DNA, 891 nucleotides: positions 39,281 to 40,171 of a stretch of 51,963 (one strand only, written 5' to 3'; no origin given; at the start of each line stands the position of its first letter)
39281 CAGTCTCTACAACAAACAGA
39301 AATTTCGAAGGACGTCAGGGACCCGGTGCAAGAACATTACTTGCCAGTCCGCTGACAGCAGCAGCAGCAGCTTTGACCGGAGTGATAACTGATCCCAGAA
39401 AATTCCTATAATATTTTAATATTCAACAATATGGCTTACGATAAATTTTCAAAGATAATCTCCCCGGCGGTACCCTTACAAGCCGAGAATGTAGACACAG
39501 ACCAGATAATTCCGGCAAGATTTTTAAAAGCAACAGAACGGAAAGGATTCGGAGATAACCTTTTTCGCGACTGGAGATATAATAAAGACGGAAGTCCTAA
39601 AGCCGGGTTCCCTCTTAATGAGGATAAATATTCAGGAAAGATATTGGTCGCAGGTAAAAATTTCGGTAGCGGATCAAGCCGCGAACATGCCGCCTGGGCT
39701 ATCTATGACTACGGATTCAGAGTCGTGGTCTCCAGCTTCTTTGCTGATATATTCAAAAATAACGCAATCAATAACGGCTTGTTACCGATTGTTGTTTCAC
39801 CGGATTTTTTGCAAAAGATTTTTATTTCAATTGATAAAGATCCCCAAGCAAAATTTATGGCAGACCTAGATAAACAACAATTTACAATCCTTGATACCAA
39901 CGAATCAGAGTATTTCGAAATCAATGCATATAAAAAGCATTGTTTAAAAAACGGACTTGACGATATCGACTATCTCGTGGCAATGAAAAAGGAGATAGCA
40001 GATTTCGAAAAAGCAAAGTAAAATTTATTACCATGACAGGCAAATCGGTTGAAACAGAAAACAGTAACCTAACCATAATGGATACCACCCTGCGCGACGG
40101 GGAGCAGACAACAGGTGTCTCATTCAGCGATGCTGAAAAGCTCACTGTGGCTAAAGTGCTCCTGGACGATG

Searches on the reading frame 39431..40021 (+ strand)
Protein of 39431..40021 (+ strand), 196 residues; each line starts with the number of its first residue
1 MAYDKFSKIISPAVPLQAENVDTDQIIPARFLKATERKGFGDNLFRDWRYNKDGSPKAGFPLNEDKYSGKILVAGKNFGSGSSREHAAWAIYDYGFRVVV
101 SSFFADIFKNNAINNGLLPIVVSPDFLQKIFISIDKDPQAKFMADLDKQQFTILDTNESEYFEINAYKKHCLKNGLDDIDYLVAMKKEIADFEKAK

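Call 6: search_protein_families(library=ncbifam, proteins=[window:39431-40021:+])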
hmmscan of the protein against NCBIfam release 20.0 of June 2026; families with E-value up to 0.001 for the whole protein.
window:39431-40021:+ (196 aa): 15 families
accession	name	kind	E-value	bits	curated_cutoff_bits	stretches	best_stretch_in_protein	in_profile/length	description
NF002458.0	PRK01641.1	subfamily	2.8e-69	232.7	167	1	4-195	2-192/202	3-isopropylmalate dehydratase small subunit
TIGR00171.1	leuD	equivalog_domain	1.2e-55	188.2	116.25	1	6-184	4-183/188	3-isopropylmalate dehydratase small subunit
TIGR02087.1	LEUD_arch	subfamily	5.5e-23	81.5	108.95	1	19-152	8-124/157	LeuD/DmdB family oxidoreductase small subunit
TIGR02084.1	leud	equivalog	6e-23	81.2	245.85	1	18-130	7-108/156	3-isopropylmalate dehydratase small subunit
NF040604.2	HacB_Meth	equivalog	8.7e-21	74.4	230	1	14-155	7-131/159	homoaconitase small subunit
NF040625.1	HacB2_Meth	equivalog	7.3e-19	67.8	230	1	18-172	12-144/161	homoaconitase small subunit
NF005558.0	PRK07229.1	equivalog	1.7e-13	50.1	612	1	19-124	480-580/647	aconitate hydratase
TIGR00139.1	h_aconitase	equivalog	5.4e-13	48.2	529.9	1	17-129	538-641/709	homoaconitase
NF010629.0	PRK14023.1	equivalog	2.5e-12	46.9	229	1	19-120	9-101/166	homoaconitate hydratase small subunit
TIGR01342.1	acon_putative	hypoth_equivalog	1.3e-11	43.4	719.15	1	62-123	521-582/655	putative aconitate hydratase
TIGR01341.1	aconitase_1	equivalog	1e-08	33.4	945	1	69-123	749-803/876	aconitate hydratase AcnA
NF006757.0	PRK09277.1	subfamily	1.8e-08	32.6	686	1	68-125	757-814/888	aconitate hydratase AcnA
NF009520.0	PRK12881.1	subfamily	1.7e-07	29.3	905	1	69-125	763-819/893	aconitate hydratase AcnA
TIGR01340.1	aconitase_mito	equivalog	7.3e-07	27.9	825.35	1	70-123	624-677/745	aconitate hydratase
TIGR02333.1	2met_isocit_dHY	equivalog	2.8e-05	22.2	1419.85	1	70-127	733-790/858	Fe/S-dependent 2-methylisocitrate dehydratase AcnD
